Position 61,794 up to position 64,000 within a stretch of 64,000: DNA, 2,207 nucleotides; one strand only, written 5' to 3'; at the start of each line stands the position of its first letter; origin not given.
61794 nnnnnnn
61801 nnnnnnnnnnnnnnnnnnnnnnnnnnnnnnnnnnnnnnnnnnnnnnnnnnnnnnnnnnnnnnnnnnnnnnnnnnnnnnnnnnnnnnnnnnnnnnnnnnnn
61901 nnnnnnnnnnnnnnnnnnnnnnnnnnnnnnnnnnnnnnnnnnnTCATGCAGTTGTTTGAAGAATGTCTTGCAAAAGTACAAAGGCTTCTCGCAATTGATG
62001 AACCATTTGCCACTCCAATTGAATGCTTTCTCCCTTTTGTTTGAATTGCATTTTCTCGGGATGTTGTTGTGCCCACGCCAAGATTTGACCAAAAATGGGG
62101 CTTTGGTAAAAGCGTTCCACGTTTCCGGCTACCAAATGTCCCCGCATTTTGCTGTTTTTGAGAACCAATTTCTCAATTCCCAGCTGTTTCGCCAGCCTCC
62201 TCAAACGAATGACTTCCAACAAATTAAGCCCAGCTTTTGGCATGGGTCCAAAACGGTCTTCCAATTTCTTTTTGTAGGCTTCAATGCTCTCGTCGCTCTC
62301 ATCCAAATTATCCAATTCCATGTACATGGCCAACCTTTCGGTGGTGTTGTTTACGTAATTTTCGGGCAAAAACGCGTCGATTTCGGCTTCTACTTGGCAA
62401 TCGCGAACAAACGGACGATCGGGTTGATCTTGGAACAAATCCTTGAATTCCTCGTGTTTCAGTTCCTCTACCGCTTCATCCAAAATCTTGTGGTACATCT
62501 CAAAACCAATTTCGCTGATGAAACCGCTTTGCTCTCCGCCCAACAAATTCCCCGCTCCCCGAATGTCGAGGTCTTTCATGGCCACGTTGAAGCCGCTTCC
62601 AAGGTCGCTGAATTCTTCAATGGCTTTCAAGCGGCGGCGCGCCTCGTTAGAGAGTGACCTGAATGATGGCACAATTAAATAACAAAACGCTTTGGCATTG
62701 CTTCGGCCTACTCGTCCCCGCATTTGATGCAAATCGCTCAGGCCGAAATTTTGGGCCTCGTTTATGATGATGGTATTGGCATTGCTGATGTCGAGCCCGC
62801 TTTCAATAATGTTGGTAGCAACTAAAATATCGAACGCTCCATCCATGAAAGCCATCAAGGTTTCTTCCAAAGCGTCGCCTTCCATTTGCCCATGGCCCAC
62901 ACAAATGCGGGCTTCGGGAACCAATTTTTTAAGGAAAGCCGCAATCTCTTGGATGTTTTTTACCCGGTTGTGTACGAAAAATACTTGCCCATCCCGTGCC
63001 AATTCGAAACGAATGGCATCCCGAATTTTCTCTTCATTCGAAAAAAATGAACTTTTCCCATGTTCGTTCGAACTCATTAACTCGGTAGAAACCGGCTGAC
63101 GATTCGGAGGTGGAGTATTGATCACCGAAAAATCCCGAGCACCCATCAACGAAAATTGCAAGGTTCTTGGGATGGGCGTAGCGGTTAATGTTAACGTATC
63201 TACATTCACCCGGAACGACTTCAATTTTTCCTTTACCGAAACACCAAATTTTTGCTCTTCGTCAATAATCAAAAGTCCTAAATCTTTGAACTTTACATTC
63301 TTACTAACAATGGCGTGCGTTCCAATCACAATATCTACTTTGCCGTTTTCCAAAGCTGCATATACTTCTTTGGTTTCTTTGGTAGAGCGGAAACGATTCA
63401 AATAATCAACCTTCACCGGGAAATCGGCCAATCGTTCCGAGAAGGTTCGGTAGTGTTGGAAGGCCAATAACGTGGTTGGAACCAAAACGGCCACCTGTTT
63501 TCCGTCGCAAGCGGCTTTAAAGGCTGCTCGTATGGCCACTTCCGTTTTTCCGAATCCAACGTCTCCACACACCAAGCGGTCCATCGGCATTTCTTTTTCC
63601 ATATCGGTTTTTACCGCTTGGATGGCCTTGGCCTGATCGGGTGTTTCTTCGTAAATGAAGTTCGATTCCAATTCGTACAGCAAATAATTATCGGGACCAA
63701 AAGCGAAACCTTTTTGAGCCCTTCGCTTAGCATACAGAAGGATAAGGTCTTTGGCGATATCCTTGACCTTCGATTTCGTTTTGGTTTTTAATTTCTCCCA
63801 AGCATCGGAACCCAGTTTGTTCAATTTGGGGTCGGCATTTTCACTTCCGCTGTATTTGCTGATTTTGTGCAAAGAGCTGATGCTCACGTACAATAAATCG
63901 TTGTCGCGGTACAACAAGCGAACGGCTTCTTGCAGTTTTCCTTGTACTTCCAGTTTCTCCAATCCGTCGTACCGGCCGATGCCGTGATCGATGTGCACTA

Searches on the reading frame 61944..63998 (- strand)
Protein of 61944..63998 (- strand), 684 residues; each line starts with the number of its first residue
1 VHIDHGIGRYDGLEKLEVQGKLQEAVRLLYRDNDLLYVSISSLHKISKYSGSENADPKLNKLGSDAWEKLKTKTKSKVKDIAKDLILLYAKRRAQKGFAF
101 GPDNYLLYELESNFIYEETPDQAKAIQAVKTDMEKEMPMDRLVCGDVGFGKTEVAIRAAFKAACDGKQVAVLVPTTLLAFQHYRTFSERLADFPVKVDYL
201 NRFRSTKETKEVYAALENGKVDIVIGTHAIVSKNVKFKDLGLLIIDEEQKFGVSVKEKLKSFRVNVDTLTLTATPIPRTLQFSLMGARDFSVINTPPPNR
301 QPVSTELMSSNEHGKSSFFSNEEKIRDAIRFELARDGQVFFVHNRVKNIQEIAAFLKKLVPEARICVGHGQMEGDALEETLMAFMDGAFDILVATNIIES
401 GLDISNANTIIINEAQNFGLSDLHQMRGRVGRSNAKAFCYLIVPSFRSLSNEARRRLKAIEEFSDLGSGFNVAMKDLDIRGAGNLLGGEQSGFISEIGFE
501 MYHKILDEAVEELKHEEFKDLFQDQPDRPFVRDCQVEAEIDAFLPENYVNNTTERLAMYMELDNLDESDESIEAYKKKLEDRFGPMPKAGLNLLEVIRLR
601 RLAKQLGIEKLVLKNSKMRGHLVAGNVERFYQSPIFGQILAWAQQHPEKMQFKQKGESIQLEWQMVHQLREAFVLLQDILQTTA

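Call 48: search_protein_families(library=pfam, proteins=[window:61944-63998:-], max_evalue=0.00001)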
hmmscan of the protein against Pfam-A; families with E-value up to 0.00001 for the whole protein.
window:61944-63998:- (684 aa): 6 families
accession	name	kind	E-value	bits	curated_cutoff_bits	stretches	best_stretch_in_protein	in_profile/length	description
PF00270.35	DEAD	-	1.7e-25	90.1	26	1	119-280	1-164/167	DEAD/DEAH box helicase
PF03461.20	TRCF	-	3.2e-23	82.3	25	1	539-625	2-87/95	TRCF domain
PF00271.37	Helicase_C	-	8.2e-22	78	23.5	1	326-433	7-109/110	Helicase conserved C-terminal domain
PF02559.22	CarD_TRCF_RID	-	4.5e-13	49.5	23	1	1-50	8-57/57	CarD-like/TRCF RID domain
PF22590.2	Cas3-like_C_2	-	1.9e-07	31.8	27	1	337-434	3-105/106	CRISPR-associated nuclease/helicase Cas3, C-terminal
PF04851.21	ResIII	-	2.1e-07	31.5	22.5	1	118-275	4-162/164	Type III restriction enzyme, res subunit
